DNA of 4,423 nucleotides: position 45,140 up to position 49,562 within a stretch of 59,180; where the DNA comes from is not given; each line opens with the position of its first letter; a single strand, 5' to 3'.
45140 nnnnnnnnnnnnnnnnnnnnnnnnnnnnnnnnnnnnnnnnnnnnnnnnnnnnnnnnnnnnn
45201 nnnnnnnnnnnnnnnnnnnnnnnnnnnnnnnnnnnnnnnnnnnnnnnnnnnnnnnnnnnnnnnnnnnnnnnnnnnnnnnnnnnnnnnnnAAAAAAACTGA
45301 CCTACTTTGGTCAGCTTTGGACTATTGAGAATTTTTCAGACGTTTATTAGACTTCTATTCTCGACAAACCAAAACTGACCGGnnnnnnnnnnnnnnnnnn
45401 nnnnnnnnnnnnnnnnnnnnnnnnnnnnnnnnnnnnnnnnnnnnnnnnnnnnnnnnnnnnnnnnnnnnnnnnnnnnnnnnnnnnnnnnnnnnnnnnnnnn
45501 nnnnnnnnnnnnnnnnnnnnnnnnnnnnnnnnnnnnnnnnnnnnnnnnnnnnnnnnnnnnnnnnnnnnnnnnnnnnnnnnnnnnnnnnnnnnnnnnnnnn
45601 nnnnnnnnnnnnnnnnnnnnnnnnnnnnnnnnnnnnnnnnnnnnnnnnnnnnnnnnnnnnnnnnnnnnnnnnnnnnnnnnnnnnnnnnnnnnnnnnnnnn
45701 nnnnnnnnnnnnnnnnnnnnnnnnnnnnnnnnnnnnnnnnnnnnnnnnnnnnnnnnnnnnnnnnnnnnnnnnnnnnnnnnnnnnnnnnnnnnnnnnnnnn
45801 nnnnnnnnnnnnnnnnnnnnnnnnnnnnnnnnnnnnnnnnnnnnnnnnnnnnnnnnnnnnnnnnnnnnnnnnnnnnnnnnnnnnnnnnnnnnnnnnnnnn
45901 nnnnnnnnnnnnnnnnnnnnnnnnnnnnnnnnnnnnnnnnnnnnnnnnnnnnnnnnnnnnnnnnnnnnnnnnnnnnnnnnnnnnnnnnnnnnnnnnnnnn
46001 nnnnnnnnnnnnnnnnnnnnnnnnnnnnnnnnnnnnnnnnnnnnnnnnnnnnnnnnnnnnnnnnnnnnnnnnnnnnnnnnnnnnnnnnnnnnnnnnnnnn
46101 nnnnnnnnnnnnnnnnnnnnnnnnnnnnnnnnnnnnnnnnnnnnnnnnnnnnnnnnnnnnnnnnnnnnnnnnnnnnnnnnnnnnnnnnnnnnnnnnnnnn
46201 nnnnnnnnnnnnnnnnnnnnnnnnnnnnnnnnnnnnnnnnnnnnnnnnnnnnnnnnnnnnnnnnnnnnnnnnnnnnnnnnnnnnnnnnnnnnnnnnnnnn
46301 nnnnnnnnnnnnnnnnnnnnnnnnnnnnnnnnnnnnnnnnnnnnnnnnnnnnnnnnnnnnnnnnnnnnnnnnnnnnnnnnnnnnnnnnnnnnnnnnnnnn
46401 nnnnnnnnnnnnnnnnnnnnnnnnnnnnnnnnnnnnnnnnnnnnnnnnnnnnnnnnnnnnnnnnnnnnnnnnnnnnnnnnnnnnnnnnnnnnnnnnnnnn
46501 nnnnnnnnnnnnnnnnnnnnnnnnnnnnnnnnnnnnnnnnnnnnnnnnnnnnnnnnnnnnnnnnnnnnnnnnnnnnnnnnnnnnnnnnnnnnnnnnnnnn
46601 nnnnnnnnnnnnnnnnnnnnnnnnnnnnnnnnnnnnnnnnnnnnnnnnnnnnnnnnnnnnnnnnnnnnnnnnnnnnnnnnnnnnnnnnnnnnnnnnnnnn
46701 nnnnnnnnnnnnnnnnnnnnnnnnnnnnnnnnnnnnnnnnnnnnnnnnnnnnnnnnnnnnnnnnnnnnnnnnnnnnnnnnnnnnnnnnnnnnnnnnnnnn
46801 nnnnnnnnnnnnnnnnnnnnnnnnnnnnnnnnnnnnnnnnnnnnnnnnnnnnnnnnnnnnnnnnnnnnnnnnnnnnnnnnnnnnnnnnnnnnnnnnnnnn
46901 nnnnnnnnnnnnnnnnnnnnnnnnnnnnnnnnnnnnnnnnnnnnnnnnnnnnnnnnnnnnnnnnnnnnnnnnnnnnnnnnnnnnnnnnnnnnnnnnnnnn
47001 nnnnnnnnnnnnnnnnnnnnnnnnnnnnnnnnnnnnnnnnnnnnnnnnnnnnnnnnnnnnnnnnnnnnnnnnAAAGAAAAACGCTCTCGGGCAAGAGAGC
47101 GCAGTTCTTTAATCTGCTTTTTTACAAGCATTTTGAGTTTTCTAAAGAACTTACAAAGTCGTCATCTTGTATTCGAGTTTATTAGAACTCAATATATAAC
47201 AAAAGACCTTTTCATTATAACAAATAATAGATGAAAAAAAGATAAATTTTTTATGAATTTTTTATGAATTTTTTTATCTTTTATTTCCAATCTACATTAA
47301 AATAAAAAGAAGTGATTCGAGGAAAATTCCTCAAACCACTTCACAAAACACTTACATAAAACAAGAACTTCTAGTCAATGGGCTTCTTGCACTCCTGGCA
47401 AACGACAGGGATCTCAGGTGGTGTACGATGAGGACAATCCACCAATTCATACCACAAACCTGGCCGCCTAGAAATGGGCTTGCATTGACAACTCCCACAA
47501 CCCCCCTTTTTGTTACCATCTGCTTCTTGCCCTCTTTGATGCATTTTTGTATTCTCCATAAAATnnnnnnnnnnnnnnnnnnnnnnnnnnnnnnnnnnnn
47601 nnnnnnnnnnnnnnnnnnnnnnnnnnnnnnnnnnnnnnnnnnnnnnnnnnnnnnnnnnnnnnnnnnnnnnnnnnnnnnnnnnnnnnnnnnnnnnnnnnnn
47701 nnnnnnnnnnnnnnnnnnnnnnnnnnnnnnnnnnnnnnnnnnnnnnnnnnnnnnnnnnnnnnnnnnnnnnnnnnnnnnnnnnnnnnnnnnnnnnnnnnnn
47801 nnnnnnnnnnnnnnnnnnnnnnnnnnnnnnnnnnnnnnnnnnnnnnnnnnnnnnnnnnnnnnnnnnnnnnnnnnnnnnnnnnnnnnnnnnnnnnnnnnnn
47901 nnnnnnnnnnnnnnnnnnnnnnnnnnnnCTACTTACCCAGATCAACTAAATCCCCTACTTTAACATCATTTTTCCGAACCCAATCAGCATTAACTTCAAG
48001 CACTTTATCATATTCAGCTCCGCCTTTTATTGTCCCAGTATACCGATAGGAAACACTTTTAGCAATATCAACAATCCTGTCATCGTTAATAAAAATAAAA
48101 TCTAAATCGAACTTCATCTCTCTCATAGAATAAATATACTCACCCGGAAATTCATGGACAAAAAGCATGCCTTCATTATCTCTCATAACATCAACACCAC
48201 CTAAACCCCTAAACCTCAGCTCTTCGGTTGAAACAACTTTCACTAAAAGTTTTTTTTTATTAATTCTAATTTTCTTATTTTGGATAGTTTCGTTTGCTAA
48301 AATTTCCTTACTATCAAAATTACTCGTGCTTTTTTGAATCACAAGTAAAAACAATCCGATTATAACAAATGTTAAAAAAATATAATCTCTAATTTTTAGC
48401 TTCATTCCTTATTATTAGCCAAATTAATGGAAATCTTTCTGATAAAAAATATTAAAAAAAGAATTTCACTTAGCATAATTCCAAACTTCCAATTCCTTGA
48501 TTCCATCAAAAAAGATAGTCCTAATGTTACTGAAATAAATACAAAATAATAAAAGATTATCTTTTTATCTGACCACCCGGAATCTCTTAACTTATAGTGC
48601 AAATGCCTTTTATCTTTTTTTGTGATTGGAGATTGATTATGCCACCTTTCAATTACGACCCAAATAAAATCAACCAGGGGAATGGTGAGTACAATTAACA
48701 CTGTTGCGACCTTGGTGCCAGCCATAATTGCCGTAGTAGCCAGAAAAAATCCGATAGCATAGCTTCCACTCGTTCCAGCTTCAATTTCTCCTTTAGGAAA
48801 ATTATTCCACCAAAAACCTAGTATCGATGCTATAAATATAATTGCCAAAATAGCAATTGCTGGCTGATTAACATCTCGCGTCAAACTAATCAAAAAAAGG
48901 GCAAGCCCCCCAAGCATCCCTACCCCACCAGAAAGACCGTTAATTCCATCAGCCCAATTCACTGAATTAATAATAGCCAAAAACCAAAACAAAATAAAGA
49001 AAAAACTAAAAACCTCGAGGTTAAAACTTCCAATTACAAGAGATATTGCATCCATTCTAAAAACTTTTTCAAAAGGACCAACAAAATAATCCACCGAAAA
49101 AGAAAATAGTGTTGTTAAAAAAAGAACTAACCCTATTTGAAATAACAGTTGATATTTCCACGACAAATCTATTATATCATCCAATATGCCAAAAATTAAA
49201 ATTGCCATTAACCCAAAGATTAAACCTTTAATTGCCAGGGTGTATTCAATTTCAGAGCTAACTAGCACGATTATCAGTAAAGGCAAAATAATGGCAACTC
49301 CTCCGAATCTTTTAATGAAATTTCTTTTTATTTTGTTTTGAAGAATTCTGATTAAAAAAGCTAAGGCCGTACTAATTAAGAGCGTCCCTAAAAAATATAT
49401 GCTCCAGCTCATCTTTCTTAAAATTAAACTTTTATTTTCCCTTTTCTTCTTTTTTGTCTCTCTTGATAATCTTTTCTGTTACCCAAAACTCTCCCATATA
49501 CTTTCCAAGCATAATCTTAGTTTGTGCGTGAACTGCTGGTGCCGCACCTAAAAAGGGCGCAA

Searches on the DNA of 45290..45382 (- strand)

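Call 95: build_rna_model(alignment_id=A6, structure=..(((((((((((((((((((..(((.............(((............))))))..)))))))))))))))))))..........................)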
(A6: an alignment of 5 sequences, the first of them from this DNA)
Model R1 built from alignment A6 (5 sequences, 107 columns); structure: as given.
model positions 89; base pairs 25; branch points 0; effective number of sequences 2.58; information 0.64 bits per position. Calibrated on 0.2 Mb of random sequence (short: E-values are rough).
structure used (alignment columns):
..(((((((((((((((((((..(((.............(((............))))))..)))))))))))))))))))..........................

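Call 96: search_with_rna_model(model_id=R1, sources=[window, L001, L002, L003, L005, L015, L016, L017, L019, L020, L021, L023], max_evalue=10, show_alignments=8, make_alignment=true)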
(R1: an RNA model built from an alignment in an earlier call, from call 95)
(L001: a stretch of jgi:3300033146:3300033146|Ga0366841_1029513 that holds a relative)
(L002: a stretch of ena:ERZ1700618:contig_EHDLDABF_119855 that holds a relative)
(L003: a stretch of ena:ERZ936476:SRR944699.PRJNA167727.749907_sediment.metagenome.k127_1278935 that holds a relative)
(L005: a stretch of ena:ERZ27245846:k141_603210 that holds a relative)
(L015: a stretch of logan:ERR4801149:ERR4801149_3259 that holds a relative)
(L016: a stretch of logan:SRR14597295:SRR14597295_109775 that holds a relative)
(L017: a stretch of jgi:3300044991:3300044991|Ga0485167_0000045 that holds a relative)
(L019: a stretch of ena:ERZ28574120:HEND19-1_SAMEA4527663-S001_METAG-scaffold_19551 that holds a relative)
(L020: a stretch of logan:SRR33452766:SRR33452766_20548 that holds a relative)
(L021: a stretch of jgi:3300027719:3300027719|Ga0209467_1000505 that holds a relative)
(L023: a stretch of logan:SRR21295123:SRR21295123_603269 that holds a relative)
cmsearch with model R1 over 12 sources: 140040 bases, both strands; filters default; matches with E-value up to 10: 26.
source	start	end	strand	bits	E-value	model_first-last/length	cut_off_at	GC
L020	2754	2841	+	92.4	7.2e-23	1-89/89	no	0.45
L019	1101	1193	+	91.8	1e-22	1-89/89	no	0.49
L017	12923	13019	-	73.6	1e-17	1-89/89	no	0.37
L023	908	992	+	57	3.7e-13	1-89/89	no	0.54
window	45288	45382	-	56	7e-13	1-89/89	no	0.37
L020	2738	2818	-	35.3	3.3e-07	1-89/89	no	0.46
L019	1083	1168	-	32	2.7e-06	1-89/89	no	0.53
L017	12942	13038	+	26.9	6.8e-05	1-89/89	no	0.4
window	43068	43178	-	24.3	0.00036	1-89/89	no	0.41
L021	4494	4556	-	22.2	0.0014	1-89/89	no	0.25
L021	4512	4577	+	22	0.0015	1-89/89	no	0.24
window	43084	43197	+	17.5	0.026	1-89/89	no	0.39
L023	883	972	-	15.1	0.12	1-89/89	no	0.51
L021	2850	2956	+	14.3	0.2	1-89/89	no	0.28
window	26631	26670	-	13.8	0.27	14-52/89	no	0.3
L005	730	796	-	11.9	0.88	1-89/89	no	0.37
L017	335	403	-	11.4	1.2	1-89/89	no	0.38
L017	1070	1128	-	10.8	1.8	1-89/89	no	0.44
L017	1695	1730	+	10.4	2.4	1-89/89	no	0.31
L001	7211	7283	-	9.3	4.7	1-89/89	no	0.33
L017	13697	13744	-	9.2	4.9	1-89/89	no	0.46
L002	2467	2522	+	9.1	5.3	1-89/89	no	0.61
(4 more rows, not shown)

Alignment A7: 26 matches aligned to the model, 176 columns, each read 5' to 3' on its own strand. Consensus structure (alignment columns), stored with it:
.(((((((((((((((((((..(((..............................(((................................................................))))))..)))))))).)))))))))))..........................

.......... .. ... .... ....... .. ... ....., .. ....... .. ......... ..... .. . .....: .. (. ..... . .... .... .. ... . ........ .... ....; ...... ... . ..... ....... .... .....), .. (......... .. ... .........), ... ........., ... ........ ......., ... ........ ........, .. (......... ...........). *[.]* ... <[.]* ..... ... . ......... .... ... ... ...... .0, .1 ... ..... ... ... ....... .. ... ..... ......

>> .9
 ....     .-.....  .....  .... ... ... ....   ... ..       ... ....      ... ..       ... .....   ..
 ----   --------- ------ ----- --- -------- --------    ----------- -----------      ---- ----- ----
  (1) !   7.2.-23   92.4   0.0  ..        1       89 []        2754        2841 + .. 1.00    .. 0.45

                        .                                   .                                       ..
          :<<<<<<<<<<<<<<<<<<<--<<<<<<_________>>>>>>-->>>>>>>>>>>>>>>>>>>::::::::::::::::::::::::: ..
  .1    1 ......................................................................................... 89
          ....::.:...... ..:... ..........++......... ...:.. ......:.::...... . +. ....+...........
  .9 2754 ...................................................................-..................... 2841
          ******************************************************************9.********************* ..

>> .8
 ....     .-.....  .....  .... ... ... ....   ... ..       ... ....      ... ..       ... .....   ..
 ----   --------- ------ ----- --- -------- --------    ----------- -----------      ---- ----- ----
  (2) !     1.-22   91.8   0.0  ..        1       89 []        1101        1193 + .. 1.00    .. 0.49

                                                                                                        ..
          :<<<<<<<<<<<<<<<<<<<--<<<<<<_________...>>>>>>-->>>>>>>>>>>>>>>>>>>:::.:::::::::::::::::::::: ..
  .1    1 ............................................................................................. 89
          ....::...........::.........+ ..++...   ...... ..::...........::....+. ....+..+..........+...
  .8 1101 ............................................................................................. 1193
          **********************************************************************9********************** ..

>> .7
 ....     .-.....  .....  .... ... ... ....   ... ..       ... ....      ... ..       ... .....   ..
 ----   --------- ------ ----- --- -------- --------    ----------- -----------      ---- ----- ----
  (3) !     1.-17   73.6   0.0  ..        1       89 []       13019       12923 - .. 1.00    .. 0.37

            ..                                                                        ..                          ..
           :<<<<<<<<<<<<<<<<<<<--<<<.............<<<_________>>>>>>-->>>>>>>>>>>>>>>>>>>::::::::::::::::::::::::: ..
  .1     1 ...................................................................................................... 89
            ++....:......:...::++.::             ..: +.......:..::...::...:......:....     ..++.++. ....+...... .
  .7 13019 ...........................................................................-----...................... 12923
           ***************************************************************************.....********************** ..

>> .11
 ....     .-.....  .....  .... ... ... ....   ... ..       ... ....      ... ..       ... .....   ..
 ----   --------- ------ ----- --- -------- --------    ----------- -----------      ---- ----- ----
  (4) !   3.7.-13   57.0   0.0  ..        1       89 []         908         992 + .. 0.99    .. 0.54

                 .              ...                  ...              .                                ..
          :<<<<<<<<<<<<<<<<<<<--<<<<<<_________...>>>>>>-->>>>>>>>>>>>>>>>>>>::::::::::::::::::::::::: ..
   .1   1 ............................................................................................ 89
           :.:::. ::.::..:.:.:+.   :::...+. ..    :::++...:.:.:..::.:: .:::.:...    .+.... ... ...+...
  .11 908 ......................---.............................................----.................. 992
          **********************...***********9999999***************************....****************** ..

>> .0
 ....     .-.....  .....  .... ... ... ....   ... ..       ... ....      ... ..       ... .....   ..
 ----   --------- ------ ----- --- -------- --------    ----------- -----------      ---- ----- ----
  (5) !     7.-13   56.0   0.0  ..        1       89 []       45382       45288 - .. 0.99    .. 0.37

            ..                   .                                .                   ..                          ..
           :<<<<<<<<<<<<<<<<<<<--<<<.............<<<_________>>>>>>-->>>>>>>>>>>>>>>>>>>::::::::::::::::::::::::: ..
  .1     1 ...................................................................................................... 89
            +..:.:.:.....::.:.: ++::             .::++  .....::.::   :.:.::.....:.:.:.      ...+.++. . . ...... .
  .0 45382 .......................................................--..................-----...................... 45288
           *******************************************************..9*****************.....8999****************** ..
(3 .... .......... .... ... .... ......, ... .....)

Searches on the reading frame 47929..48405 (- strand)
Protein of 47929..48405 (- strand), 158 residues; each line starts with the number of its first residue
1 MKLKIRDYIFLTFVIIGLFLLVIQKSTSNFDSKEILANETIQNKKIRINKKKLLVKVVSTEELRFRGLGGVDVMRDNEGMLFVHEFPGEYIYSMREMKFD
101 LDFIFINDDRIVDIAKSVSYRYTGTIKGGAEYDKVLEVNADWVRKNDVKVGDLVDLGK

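Call 8: search_protein_families(library=pfam, proteins=[window:47929-48405:-], max_evalue=0.01)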
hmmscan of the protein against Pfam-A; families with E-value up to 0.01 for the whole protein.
window:47929-48405:- (158 aa): 1 family
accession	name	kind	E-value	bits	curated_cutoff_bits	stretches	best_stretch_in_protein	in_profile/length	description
PF02643.20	DUF192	-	6.5e-21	74.7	27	1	55-155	3-95/96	Uncharacterized ACR, COG1430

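Call 9: search_protein_families(library=ncbifam, proteins=[window:47929-48405:-], max_evalue=0.01)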
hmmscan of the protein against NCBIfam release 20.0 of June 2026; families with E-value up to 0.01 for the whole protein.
window:47929-48405:- (158 aa): 1 family
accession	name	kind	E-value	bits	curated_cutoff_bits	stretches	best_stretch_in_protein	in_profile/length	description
NF002996.0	PRK03760.1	equivalog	0.00021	21.2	146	1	55-155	17-115/121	hypothetical protein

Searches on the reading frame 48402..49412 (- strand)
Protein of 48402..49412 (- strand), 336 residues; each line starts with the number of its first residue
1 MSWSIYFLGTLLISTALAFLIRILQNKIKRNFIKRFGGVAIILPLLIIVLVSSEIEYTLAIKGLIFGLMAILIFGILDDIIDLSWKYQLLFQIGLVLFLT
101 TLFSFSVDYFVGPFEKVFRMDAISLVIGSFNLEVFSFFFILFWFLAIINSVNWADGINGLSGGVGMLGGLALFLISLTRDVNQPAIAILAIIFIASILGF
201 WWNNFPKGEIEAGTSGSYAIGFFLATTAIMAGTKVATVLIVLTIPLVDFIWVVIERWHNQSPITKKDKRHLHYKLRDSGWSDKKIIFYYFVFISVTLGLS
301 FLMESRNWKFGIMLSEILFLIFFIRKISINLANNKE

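Call 8: search_protein_families(library=pfam, proteins=[window:48402-49412:-], max_evalue=0.01)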
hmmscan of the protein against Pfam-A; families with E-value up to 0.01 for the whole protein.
window:48402-49412:- (336 aa): 1 family
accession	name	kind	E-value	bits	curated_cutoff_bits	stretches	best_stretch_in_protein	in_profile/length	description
PF00953.26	Glycos_transf_4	-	1.3e-25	90.6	27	1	63-231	3-159/160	Glycosyl transferase family 4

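Call 9: search_protein_families(library=ncbifam, proteins=[window:48402-49412:-], max_evalue=0.01)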
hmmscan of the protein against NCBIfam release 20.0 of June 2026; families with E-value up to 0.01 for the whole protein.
window:48402-49412:- (336 aa): 3 families
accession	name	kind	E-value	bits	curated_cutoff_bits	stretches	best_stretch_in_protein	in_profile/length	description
TIGR02380.1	ECA_wecA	exception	2.8e-18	66.2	326.05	1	27-329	35-333/346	UDP-N-acetylglucosamine--undecaprenyl-phosphate N-acetylglucosaminephosphotransferase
NF053644.1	MraY_archaea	equivalog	2.6e-16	59.9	450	1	123-293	170-332/340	pseudomurein biosynthesis MraY family phospho-N-acetylmuramoyl-pentapeptide-transferase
TIGR00445.1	mraY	equivalog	7.4e-16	58.5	192.05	1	29-296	31-309/321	phospho-N-acetylmuramoyl-pentapeptide-transferase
